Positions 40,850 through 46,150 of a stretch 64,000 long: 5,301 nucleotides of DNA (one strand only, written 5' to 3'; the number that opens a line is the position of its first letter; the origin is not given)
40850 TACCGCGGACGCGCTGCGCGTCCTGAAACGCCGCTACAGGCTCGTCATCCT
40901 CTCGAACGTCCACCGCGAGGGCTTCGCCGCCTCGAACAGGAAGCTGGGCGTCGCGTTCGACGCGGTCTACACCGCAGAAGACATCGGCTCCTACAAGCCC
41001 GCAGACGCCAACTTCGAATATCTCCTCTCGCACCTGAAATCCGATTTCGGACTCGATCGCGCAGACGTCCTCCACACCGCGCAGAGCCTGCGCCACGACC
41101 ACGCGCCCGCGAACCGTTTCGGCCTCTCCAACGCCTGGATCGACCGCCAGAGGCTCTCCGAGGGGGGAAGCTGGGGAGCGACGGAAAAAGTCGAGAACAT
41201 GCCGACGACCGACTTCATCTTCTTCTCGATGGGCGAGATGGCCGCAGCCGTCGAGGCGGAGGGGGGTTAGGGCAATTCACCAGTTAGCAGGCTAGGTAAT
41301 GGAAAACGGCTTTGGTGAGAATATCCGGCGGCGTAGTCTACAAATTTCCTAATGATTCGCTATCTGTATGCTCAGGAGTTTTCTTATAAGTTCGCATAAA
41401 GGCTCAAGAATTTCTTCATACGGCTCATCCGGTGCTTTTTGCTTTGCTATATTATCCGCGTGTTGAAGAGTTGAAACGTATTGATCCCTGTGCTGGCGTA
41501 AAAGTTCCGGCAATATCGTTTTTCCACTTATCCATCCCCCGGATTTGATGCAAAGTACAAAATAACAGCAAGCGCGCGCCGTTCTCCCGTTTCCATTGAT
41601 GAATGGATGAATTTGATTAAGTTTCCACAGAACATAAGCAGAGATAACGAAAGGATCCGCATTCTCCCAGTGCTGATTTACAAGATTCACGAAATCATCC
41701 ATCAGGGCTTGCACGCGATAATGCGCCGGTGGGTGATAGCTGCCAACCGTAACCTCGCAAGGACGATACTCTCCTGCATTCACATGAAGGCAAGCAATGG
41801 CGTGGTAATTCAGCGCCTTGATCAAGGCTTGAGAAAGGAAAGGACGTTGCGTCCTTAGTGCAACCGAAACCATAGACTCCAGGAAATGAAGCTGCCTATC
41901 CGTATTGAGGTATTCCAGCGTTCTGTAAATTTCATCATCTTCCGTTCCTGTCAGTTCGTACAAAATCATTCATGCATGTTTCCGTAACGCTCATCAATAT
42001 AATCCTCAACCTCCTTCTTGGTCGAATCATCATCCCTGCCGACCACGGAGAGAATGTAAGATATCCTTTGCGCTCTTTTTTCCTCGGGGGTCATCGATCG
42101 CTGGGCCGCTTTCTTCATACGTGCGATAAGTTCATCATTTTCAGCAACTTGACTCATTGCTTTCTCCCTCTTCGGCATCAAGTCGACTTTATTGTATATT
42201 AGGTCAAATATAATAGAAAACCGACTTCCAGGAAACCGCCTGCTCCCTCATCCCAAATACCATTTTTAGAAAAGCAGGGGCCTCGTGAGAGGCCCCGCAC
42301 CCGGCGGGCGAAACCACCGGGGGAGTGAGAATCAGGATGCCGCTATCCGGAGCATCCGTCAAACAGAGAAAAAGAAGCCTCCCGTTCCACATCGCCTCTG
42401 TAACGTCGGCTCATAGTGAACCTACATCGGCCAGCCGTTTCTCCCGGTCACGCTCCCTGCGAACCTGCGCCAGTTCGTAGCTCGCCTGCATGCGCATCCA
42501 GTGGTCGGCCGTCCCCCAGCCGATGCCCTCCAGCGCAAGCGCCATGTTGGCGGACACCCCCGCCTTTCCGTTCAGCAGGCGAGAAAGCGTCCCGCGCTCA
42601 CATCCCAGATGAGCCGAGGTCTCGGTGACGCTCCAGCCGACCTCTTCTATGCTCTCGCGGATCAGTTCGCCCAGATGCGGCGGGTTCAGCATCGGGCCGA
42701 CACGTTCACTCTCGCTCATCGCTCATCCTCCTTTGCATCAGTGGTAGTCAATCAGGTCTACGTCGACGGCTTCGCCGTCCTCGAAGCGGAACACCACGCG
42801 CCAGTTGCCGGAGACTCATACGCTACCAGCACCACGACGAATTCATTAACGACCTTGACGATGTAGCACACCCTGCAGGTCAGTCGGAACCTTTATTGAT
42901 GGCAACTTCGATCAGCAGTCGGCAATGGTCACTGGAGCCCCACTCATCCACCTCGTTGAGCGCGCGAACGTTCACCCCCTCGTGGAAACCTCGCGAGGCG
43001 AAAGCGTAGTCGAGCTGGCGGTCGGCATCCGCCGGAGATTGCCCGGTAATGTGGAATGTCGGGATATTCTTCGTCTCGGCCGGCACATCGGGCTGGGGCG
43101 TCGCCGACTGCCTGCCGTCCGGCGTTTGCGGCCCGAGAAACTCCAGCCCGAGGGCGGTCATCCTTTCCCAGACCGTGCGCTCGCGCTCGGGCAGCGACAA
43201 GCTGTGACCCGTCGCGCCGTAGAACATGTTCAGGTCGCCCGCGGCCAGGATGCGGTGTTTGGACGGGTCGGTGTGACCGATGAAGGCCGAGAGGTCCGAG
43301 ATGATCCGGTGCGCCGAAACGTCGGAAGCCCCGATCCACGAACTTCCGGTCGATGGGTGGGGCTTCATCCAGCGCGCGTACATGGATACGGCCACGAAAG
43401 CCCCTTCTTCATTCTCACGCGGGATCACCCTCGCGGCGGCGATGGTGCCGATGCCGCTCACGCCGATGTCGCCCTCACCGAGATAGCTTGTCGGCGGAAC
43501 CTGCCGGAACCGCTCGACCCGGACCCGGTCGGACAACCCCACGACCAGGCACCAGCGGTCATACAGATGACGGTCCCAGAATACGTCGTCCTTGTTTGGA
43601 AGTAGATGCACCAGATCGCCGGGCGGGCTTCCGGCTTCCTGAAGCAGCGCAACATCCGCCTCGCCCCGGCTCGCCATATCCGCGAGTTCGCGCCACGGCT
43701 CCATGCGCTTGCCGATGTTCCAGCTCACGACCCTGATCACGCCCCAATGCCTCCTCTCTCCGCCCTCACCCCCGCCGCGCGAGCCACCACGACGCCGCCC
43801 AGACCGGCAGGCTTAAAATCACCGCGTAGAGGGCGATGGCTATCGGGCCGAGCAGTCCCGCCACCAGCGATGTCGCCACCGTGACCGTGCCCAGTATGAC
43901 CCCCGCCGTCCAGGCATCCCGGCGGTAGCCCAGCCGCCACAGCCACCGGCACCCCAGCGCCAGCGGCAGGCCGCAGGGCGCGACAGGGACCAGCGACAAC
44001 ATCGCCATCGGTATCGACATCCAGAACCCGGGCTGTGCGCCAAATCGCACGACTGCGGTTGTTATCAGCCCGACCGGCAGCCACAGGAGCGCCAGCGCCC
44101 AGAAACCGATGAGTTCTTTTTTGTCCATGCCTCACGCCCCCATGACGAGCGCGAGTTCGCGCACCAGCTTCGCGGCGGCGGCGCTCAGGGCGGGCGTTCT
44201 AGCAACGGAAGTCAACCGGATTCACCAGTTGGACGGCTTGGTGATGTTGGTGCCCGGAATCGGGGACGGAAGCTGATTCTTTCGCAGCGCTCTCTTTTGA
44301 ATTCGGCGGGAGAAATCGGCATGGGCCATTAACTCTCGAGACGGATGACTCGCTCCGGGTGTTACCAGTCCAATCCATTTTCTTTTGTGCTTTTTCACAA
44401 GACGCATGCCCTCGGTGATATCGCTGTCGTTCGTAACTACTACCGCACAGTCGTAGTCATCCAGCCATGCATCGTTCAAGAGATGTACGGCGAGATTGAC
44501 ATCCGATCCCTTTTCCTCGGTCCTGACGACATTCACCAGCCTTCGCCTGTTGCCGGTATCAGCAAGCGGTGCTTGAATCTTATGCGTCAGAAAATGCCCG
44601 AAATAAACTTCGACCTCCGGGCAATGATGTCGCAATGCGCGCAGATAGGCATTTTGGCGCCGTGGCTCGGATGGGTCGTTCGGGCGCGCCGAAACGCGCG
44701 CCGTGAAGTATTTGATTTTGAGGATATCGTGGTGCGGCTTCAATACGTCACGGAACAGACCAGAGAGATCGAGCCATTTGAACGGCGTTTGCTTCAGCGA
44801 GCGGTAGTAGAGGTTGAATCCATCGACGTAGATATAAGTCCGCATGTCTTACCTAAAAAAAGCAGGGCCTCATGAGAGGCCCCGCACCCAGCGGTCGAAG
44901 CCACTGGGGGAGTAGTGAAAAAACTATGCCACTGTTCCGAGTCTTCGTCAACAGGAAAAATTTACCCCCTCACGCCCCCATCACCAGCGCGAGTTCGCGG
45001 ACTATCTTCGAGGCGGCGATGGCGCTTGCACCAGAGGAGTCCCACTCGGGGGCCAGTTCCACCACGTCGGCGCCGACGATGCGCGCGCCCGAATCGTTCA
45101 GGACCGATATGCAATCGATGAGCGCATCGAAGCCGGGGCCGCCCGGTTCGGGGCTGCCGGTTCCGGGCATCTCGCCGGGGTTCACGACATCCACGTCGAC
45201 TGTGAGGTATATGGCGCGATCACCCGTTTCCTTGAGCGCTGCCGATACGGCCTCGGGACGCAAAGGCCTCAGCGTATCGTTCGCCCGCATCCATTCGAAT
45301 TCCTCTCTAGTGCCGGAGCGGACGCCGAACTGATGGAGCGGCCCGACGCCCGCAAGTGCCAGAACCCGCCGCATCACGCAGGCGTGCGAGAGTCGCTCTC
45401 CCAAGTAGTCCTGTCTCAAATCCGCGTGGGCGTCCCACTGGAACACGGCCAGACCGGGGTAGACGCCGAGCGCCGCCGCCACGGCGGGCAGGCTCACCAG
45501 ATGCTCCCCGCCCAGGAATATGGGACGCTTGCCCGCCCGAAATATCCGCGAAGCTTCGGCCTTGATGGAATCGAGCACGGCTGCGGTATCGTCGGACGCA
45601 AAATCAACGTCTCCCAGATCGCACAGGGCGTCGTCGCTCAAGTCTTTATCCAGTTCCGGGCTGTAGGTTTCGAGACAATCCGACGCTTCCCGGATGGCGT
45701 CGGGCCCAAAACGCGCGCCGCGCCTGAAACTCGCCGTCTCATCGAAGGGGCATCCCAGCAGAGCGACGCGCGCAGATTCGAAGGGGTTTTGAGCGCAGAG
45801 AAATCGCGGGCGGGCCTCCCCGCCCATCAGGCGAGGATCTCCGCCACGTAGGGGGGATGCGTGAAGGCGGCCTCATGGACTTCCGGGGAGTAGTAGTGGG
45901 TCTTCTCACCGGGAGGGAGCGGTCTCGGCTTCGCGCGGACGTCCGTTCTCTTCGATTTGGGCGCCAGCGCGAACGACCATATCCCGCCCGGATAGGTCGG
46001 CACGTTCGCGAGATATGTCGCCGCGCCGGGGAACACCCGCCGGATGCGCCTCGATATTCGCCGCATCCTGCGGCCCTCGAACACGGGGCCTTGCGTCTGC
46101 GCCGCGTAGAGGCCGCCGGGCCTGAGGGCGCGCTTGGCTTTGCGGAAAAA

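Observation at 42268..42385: Conserved promoter-hairpin-terminator module precedes two unrelated toxin-type cassettes (Fic operon and NYN gene): candidate small RNA or conditional-termination leader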

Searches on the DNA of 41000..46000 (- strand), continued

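Call 67: search_with_rna_model(model_id=R1, sources=[L059, L060, L061, L062, L063], max_evalue=10, filters=off, show_alignments=6)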
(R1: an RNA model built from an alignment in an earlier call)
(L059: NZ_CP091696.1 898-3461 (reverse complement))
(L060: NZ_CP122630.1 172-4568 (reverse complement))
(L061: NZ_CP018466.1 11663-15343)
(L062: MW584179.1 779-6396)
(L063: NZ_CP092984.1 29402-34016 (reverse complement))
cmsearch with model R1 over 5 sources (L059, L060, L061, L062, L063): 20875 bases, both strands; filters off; matches with E-value up to 10: 37.
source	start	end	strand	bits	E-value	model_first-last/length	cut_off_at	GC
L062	3120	3188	-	58.4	1.1e-18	1-63/63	no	0.62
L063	1925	1991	+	49.6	1.3e-15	1-63/63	no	0.51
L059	342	403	+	22.4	4.9e-06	1-63/63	no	0.53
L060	1677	1731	+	15.7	0.001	1-63/63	no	0.49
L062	3129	3157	+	10.6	0.063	32-51/63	no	0.66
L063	845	912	+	10.1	0.095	1-63/63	no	0.31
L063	1496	1557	+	10.1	0.097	1-63/63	no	0.34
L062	4365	4419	+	7.8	0.61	1-63/63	no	0.51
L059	2439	2498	+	7.6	0.72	1-63/63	no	0.5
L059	1120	1146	+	7.5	0.79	1-63/63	no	0.52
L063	1186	1237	+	7.2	0.99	1-63/63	no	0.37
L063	298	313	+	7.1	1.1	1-63/63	no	0.12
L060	2428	2449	+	6.5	1.7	32-52/63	no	0.64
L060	1424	1450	-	6.3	2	1-63/63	no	0.52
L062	810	827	-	6.1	2.5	9-26/63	no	0.78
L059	2348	2388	-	6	2.7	1-63/63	no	0.54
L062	1110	1123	+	5.8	3.1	35-48/63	no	0.86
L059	293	333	+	5.7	3.3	1-63/63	no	0.68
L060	1416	1464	+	5.7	3.5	1-63/63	no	0.41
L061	2055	2077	-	5.6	3.6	31-53/63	no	0.74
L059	219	258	+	5.6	3.7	1-63/63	no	0.4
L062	1110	1123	-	5.6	3.7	35-48/63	no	0.86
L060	4026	4054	-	5.6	3.7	32-52/63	no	0.59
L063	1778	1803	-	5.5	3.9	1-63/63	no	0.19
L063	1434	1466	+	5.4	4.3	1-63/63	no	0.33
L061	2230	2282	+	5.3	4.5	1-63/63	no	0.58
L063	3111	3160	-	5.2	5.2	1-63/63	no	0.32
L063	948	988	+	5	6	1-63/63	no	0.27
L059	1113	1139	-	5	6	1-63/63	no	0.52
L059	331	389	-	4.9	6.3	1-63/63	no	0.51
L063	2447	2469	-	4.8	6.8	1-63/63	no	0.22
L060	1704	1724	-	4.8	6.9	32-52/63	no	0.43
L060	1560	1613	-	4.7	7.5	1-63/63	no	0.46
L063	954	969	-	4.5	8.6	1-63/63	no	0.31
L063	172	208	+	4.5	8.9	1-63/63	no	0.38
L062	3945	3964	-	4.5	9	8-27/63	no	0.7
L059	1512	1561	-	4.4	9.9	1-63/63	no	0.6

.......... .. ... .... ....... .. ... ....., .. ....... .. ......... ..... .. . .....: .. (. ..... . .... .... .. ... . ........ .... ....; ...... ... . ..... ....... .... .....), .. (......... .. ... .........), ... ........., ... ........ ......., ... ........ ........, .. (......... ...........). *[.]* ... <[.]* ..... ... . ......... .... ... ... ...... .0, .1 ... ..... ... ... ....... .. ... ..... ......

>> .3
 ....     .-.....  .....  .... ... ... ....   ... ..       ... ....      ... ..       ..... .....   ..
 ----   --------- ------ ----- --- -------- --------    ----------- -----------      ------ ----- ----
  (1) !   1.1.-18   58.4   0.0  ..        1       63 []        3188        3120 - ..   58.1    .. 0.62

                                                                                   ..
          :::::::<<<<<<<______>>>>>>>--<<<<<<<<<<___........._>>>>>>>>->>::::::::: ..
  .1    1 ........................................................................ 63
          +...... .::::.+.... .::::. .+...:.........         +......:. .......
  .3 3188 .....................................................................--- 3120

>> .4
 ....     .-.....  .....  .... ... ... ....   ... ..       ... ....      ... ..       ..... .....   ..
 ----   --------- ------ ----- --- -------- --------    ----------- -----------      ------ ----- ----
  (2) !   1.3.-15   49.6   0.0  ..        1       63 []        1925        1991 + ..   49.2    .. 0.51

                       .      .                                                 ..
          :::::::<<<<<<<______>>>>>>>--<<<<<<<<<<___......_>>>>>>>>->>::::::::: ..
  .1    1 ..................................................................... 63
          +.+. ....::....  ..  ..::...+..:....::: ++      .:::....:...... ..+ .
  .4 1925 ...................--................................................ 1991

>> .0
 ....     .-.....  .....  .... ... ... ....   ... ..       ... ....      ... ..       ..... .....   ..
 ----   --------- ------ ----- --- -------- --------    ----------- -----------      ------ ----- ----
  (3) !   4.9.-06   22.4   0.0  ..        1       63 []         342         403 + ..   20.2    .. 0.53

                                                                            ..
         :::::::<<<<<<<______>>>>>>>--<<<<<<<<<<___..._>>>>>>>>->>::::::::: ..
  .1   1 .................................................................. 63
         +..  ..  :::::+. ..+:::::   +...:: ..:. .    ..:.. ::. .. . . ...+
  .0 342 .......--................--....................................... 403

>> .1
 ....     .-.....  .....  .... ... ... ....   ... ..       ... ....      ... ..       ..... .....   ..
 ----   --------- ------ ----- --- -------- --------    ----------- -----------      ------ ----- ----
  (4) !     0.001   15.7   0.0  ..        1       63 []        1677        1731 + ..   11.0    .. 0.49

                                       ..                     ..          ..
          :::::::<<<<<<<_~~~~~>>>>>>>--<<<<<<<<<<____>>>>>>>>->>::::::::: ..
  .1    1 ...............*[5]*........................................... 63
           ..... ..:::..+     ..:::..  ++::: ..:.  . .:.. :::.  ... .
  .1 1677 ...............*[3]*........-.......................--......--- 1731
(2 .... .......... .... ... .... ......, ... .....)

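Call 70: search_with_rna_model(model_id=R1, sources=[window, L002, L004, L005, L008, L011, L014, L020, L021, L022, L023, L024, L025, L026, L028, L030, L031, L033, L036, L037, L041, L042, L043, L045, L051, L055, L057, L058, L059, L006, L003], max_evalue=0.0001, make_alignment=true)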
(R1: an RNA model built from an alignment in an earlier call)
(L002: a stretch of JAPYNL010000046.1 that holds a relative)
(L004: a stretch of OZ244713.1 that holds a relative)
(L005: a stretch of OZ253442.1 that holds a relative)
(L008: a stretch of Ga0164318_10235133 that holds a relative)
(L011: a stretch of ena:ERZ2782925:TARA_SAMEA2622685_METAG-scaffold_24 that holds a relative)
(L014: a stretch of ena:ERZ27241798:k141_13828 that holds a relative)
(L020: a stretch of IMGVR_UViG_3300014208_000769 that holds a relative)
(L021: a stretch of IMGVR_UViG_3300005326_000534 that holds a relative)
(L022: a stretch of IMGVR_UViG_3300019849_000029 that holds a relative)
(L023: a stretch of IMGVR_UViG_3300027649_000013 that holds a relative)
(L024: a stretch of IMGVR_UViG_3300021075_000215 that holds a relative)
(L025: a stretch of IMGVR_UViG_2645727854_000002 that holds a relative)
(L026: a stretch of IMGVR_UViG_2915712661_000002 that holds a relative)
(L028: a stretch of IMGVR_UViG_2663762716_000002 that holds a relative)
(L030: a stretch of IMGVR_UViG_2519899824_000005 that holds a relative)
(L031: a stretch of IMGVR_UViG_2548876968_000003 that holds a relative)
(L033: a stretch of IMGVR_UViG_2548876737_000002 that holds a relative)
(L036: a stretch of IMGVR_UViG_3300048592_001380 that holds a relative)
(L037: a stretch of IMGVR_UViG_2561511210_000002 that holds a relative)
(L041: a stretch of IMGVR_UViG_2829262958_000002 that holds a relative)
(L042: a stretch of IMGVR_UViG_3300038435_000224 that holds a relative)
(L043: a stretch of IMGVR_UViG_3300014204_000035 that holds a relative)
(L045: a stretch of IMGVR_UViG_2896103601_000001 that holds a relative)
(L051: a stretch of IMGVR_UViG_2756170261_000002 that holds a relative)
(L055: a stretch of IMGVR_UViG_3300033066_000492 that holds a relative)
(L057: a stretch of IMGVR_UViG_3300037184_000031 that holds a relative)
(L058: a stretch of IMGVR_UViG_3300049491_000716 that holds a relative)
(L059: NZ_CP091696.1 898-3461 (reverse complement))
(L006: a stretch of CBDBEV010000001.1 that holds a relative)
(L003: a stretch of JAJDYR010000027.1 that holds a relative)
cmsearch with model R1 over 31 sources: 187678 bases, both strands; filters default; matches with E-value up to 0.0001: 33.
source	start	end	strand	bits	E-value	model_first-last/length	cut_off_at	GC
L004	6849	6911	+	83.3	1.9e-26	1-63/63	no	0.63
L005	4722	4784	+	82.2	4.6e-26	1-63/63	no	0.65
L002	337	399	+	78.8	7.1e-25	1-63/63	no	0.7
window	42265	42327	-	78.4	9.7e-25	1-63/63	no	0.68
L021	1429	1491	+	76.8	3.5e-24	1-63/63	no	0.67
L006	7390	7451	+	74.2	2.9e-23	1-63/63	no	0.6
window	44853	44914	-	73.9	3.6e-23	1-63/63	no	0.61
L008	1329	1401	-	73.5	4.9e-23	1-63/63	no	0.58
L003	5473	5534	+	73.3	5.7e-23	1-63/63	no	0.63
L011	2431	2493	+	73.2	6.2e-23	1-63/63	no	0.57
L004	5364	5427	+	72.7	9.2e-23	1-63/63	no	0.64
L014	158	221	+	71.2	3.3e-22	1-63/63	no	0.62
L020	398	459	+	69.7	1e-21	1-63/63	no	0.6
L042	1426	1487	+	64.2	9e-20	1-63/63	no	0.56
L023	1429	1493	+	64.1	1e-19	1-63/63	no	0.66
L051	1424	1485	+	62.9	2.6e-19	1-63/63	no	0.58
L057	1427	1492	+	61.5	7.9e-19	1-63/63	no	0.5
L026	1428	1493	+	60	2.8e-18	1-63/63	no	0.73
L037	2120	2188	-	58.4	1e-17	1-63/63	no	0.62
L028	1428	1493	+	56.9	3.2e-17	1-63/63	no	0.76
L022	787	850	+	55.5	1e-16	1-63/63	no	0.58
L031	1425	1491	+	50.6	5.6e-15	1-63/63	no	0.49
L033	1425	1491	+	49.6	1.2e-14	1-63/63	no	0.51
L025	18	84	+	48.1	3.9e-14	1-63/63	no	0.51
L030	1425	1491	+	47.2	8.2e-14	1-63/63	no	0.51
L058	1427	1491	+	46.5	1.5e-13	1-63/63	no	0.62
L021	1361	1414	+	43.2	2.2e-12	1-63/63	no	0.7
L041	1406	1471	+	42.9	2.8e-12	1-63/63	no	0.65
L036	1362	1429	-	38.7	8.2e-11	1-63/63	no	0.62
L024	1424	1492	+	38.1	1.3e-10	1-63/63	no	0.54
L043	1408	1475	+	37.3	2.5e-10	1-63/63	no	0.59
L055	1424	1488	+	36.7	4e-10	1-63/63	no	0.75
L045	1418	1489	+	25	5.3e-06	1-63/63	no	0.64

Alignment A5: 33 matches aligned to the model, 90 columns, each read 5' to 3' on its own strand. Consensus structure (alignment columns), stored with it:
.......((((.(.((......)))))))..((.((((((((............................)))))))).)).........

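Call 74: search_dna_similar(query=L060:1540-1760:+, collection=ecoli_genomes, mode=near, max_rows=12)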
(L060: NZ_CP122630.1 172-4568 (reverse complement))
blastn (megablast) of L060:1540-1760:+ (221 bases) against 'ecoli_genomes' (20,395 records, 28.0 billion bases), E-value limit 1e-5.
Records with a match: 10; places in all: 33; records where one place covers at least 80% of the query: 7.
Genomes with a match: 10 of 5426; with a place that covers at least 80% of the query: 7. Places per genome that has any: lowest 3, median 3, highest 6. On chromosomes: 0 places; on plasmids: 33.
Best place of each record, by identity: >=99% 3; 95-99% 7.
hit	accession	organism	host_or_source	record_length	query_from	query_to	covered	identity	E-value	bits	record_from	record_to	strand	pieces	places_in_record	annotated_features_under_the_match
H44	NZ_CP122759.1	Escherichia coli strain ETEC1739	Sus scrofa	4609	1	221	100%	100.0%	3e-111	409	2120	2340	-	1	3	NYN domain-containing protein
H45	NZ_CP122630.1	Escherichia coli strain ETEC4088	Sus scrofa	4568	1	221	100%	100.0%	3e-111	409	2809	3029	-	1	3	NYN domain-containing protein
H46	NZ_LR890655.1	Escherichia coli strain MINF_2E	Homo sapiens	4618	1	221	100%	99.5%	2e-109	403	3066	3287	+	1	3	NYN domain-containing protein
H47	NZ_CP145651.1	Escherichia coli strain S1-IND-02-A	Homo sapiens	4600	1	221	100%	98.6%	3e-106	392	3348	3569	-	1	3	NYN domain-containing protein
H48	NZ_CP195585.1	Escherichia coli strain A_5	cattle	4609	1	221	100%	98.6%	3e-106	392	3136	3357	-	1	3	NYN domain-containing protein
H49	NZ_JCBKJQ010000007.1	Escherichia coli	Homo sapiens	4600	1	221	100%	98.6%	3e-106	392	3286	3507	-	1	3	NYN domain-containing protein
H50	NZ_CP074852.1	Escherichia coli strain 7_12_15B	bovine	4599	1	221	100%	98.2%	2e-104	387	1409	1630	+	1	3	NYN domain-containing protein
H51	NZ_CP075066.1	Escherichia coli strain EC_J_9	swine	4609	1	173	78%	98.9%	4e-81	309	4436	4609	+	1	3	none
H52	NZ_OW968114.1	Escherichia coli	Homo sapiens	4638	1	171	77%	95.9%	1e-71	278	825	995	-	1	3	NYN domain-containing protein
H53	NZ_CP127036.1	Escherichia coli strain TW10573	Homo sapiens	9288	50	221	78%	95.3%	3e-82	405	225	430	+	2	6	NYN domain-containing protein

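Call 84: search_with_rna_model(model_id=R1, sources=[L064, L065, L066, L067, L068, L069], max_evalue=1, filters=off)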
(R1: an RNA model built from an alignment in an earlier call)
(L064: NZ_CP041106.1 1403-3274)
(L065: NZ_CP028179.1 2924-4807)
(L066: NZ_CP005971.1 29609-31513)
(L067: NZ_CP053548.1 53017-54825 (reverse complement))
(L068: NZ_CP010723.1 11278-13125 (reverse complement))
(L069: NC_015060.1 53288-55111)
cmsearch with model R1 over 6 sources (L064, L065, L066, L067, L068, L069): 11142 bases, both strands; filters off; matches with E-value up to 1: 7.
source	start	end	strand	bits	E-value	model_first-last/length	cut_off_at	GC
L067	1231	1291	-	51.2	2e-16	1-63/63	no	0.61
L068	521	592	+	23.2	1.3e-06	1-63/63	no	0.56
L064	191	245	+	8.6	0.17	1-63/63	no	0.25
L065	1256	1276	-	7.8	0.32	32-52/63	no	0.52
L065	190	281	-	7.7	0.36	1-63/63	no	0.59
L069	500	579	+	7.6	0.4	1-63/63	no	0.6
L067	1240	1259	+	6.9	0.71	32-51/63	no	0.6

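Call 91: search_with_rna_model(model_id=R1, sources=[L070, L072, L073, L074, L075], max_evalue=0.01)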
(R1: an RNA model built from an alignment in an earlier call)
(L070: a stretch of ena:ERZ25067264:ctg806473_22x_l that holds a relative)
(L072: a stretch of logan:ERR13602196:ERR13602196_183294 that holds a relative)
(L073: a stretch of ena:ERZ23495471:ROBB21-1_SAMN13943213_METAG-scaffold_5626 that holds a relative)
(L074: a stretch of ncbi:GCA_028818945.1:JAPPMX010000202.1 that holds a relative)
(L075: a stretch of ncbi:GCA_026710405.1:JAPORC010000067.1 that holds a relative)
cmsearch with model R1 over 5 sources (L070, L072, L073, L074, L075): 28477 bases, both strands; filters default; matches with E-value up to 0.01: 5.
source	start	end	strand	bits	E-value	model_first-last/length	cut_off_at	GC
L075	3929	3991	+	81.3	1.4e-26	1-63/63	no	0.67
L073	3930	3992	+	77.3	3.6e-25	1-63/63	no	0.67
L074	1242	1304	+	77.3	3.6e-25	1-63/63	no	0.67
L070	3931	3993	+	71.5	4e-23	1-63/63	no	0.56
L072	430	492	+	71.5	4e-23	1-63/63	no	0.56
